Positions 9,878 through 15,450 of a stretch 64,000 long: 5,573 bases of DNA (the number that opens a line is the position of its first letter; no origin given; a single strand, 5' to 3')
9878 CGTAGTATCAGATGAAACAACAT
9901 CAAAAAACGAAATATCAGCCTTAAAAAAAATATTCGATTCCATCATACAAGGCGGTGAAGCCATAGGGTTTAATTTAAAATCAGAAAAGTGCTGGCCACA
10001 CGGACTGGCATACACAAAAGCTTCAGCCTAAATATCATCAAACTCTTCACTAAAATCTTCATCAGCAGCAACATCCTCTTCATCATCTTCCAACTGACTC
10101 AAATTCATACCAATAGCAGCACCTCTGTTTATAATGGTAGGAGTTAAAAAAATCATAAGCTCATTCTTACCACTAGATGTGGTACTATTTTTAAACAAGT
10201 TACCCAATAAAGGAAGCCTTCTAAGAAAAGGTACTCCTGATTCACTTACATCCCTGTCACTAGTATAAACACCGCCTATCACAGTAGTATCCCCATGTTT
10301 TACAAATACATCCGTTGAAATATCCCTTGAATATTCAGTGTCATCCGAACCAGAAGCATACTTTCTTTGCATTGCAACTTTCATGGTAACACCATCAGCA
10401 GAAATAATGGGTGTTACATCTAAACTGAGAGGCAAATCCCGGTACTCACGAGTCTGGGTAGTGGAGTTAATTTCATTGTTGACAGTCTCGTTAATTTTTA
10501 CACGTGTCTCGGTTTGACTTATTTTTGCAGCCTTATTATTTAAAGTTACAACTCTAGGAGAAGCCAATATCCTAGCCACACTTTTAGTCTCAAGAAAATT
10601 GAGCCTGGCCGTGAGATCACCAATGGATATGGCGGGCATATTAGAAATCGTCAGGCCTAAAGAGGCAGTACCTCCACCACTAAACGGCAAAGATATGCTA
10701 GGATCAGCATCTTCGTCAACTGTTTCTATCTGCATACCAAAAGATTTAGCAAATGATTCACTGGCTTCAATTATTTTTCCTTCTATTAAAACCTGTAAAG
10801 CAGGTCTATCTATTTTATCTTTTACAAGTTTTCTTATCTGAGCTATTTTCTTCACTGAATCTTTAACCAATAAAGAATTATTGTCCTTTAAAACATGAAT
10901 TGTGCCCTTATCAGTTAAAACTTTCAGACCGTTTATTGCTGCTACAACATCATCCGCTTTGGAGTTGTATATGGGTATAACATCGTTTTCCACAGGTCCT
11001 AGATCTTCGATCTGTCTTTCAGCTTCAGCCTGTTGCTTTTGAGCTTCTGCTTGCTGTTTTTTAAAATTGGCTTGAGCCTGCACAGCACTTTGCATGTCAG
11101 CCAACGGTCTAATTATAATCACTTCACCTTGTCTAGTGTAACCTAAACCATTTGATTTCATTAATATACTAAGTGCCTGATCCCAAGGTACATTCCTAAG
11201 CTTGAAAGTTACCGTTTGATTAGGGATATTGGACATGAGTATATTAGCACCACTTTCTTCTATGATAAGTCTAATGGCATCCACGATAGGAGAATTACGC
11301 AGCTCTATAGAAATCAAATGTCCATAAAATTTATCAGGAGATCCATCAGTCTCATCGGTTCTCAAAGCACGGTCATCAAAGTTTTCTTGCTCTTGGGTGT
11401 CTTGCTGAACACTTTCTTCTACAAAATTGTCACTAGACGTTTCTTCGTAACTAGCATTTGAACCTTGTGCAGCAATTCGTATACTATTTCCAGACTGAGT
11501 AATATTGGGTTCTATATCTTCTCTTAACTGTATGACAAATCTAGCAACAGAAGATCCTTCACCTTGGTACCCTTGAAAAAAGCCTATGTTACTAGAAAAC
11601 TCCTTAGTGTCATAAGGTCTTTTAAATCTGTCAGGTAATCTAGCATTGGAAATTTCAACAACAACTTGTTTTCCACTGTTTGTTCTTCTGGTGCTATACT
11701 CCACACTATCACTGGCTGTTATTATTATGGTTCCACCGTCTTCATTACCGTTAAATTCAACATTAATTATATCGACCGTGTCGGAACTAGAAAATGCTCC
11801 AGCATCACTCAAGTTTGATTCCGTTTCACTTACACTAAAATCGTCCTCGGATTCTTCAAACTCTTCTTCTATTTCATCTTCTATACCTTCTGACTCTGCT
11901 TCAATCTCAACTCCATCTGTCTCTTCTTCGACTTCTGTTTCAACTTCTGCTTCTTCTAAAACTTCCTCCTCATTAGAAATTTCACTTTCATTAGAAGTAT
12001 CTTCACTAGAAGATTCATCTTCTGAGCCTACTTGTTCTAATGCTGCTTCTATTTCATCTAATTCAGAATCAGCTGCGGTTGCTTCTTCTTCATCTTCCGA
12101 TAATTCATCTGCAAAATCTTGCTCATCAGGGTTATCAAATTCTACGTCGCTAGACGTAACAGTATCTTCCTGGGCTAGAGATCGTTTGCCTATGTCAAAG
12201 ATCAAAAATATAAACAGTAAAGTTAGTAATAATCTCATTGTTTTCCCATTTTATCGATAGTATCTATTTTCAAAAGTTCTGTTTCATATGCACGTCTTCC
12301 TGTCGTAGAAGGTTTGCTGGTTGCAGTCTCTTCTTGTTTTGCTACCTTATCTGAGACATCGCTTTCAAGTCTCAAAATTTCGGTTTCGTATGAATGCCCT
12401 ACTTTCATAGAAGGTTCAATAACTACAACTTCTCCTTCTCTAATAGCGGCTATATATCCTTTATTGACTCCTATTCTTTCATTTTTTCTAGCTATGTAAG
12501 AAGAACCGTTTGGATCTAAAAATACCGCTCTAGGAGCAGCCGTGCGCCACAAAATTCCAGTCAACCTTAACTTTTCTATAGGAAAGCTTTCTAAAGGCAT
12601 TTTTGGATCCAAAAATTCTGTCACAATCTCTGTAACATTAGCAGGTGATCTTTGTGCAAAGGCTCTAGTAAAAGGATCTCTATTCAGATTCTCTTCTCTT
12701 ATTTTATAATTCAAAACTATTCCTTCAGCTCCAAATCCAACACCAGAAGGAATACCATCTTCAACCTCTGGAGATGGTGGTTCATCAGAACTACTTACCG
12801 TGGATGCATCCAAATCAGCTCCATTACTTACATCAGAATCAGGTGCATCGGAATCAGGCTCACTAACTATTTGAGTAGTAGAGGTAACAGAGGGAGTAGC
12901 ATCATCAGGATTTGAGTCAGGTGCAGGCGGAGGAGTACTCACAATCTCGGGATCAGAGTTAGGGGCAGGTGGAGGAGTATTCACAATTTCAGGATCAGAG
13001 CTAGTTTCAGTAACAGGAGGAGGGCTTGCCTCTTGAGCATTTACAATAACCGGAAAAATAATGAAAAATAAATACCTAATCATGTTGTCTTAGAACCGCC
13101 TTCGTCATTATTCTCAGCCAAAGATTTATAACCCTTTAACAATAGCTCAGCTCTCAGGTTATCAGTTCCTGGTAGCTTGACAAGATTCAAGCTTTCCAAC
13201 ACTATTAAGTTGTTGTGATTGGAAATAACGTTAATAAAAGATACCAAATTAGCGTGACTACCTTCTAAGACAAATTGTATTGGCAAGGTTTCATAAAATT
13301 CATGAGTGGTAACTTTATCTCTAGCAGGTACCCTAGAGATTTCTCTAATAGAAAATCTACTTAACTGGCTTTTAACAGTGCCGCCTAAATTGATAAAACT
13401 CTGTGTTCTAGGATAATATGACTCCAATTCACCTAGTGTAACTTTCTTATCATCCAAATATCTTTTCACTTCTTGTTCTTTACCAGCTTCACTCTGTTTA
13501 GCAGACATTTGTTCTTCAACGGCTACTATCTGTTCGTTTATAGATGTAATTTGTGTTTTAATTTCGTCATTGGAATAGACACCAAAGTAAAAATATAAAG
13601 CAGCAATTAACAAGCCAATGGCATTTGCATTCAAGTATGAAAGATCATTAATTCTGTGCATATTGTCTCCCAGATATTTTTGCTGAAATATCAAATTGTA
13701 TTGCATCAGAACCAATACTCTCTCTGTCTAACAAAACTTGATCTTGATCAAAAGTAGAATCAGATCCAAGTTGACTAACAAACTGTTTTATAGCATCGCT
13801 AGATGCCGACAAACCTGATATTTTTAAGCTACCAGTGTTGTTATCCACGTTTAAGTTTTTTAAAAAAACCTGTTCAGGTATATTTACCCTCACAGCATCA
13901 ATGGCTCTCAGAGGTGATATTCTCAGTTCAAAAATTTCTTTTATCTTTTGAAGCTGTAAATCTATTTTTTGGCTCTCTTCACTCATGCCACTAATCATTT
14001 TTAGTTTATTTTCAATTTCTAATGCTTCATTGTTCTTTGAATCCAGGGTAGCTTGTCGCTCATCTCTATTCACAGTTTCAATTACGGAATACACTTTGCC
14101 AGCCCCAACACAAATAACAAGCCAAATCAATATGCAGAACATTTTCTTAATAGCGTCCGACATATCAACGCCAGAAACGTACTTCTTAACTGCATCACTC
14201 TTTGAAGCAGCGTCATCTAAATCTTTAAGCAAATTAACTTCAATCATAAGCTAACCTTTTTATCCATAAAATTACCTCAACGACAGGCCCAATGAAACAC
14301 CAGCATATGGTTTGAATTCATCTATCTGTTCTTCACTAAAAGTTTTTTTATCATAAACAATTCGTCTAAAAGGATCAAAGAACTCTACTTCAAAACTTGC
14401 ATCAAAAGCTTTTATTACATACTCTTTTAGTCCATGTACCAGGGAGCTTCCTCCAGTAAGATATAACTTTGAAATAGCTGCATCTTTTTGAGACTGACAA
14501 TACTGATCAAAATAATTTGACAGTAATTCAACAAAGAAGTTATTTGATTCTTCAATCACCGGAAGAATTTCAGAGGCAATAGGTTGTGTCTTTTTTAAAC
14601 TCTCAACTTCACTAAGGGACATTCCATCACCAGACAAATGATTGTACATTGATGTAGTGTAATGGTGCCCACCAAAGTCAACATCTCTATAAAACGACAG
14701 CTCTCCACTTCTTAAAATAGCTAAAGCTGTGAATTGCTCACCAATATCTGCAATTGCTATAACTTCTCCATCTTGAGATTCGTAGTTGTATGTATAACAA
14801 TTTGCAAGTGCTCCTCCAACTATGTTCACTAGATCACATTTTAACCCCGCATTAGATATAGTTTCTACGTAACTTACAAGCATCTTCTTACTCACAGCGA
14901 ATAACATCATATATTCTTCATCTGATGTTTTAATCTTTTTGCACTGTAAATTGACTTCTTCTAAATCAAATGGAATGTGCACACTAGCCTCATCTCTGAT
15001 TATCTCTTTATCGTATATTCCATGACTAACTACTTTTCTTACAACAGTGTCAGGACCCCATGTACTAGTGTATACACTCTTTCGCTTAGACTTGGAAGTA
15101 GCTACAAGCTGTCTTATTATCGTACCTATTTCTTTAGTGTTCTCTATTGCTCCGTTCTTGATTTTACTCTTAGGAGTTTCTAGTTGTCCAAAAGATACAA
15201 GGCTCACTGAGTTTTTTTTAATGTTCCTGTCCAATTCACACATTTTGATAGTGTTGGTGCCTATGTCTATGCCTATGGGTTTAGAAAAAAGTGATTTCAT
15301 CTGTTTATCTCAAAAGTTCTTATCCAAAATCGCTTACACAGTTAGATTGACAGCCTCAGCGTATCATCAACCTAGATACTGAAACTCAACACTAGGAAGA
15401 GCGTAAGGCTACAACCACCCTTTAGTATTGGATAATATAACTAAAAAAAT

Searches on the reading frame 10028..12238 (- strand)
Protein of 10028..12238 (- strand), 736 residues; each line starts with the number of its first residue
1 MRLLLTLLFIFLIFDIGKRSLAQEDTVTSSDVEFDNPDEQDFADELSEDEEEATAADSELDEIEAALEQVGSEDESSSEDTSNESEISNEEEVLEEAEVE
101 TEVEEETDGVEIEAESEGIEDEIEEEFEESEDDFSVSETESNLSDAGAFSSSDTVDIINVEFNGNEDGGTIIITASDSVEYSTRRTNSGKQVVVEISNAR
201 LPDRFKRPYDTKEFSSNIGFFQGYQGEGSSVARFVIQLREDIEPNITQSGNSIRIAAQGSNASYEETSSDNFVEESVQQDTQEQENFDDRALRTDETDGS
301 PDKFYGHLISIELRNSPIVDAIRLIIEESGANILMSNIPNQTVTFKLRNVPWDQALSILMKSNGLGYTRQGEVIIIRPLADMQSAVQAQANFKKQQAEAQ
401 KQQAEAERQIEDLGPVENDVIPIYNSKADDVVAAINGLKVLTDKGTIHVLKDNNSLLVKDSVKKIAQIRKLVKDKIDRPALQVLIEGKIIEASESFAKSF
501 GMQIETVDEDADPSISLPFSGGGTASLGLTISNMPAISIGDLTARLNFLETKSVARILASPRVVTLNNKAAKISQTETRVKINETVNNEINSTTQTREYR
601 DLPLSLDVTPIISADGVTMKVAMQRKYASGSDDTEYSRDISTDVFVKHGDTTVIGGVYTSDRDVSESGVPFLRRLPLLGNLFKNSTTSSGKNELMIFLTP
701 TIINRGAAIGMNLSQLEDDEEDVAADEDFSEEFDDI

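Call 32: search_protein_families(library=pfam, proteins=[window:10028-12238:-], max_evalue=0.01)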
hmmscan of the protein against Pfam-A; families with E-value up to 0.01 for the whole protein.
window:10028-12238:- (736 aa): 4 families
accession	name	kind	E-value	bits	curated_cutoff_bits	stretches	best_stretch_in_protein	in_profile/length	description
PF00263.26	Secretin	-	8.7e-37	126.8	27.5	1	549-703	2-168/169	Bacterial type II and III secretion system protein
PF11741.13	AMIN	-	3.1e-09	37.3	20.5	1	159-251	1-92/101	AMIN domain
PF03958.22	Secretin_N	-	4.7e-08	33.6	28.2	1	420-480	3-67/69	Bacterial type II/III secretion system short domain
PF07660.19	STN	-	7.7e-08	32.5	28.4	1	340-378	13-51/52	Secretin and TonB N terminus short domain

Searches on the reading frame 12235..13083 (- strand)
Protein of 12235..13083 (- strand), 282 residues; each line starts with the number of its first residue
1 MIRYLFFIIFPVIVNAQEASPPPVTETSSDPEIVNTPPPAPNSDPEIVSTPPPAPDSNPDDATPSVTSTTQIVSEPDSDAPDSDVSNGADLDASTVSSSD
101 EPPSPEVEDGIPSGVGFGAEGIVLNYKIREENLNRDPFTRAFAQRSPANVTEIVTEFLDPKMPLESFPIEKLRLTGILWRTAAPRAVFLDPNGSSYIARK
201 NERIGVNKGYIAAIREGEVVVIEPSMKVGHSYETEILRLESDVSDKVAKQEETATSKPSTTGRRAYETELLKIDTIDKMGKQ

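Call 71: search_protein_families(library=pfam, proteins=[window:12235-13083:-], max_evalue=0.0001)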
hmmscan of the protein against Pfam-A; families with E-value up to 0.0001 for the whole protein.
window:12235-13083:- (282 aa): 1 family
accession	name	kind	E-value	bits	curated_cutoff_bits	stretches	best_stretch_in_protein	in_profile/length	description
PF04351.19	PilP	-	1.9e-11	44.5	25.6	1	131-223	33-128/146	Pilus assembly protein, PilP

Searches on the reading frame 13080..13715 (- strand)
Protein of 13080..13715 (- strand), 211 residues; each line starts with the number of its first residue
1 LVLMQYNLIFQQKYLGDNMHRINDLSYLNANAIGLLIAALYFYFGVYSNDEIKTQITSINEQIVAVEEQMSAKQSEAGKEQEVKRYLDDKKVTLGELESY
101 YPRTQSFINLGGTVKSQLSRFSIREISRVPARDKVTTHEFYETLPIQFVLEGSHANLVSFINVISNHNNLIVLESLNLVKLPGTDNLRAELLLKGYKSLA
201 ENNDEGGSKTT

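Call 71: search_protein_families(library=pfam, proteins=[window:13080-13715:-], max_evalue=0.0001)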
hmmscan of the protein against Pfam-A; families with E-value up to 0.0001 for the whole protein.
window:13080-13715:- (211 aa): 1 family
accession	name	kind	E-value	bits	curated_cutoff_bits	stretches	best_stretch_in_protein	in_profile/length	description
PF04350.18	PilO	-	3.2e-06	27.8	22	1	58-197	3-142/145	Pilus assembly protein, PilO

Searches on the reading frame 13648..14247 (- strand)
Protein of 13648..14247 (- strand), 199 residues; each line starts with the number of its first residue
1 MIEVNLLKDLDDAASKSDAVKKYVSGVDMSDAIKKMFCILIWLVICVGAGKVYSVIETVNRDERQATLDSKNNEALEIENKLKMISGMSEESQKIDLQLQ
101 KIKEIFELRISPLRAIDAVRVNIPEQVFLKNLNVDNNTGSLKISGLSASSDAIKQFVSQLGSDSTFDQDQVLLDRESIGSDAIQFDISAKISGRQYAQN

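Call 71: search_protein_families(library=pfam, proteins=[window:13648-14247:-], max_evalue=0.0001)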
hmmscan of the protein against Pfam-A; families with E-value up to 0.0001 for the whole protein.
window:13648-14247:- (199 aa): 1 family
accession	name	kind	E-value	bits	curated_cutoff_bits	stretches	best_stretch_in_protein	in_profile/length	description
PF05137.18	PilN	-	3.9e-07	30.5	22.8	1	117-191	4-78/78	Fimbrial assembly protein (PilN)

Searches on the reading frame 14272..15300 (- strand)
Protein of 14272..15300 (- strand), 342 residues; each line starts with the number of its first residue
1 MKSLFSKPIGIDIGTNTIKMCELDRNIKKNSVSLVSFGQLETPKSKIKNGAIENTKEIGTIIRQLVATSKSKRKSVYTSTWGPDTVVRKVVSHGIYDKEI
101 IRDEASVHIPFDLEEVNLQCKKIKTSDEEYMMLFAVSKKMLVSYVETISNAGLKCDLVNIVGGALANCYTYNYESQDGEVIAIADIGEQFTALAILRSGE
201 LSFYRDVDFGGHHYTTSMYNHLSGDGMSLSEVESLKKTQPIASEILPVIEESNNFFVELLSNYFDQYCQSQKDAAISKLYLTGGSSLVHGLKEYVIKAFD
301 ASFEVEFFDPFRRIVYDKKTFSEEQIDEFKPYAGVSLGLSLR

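Call 71: search_protein_families(library=pfam, proteins=[window:14272-15300:-], max_evalue=0.0001)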
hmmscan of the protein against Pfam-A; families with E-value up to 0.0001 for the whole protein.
window:14272-15300:- (342 aa): 2 families
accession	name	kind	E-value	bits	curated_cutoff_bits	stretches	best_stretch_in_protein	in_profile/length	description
PF11104.14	PilM_2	-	1.9e-38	132.7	27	1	10-342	1-338/340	Type IV pilus assembly protein PilM;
PF14450.12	FtsA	-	9.7e-05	23.2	31.8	0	183-303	2-107/127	Cell division protein FtsA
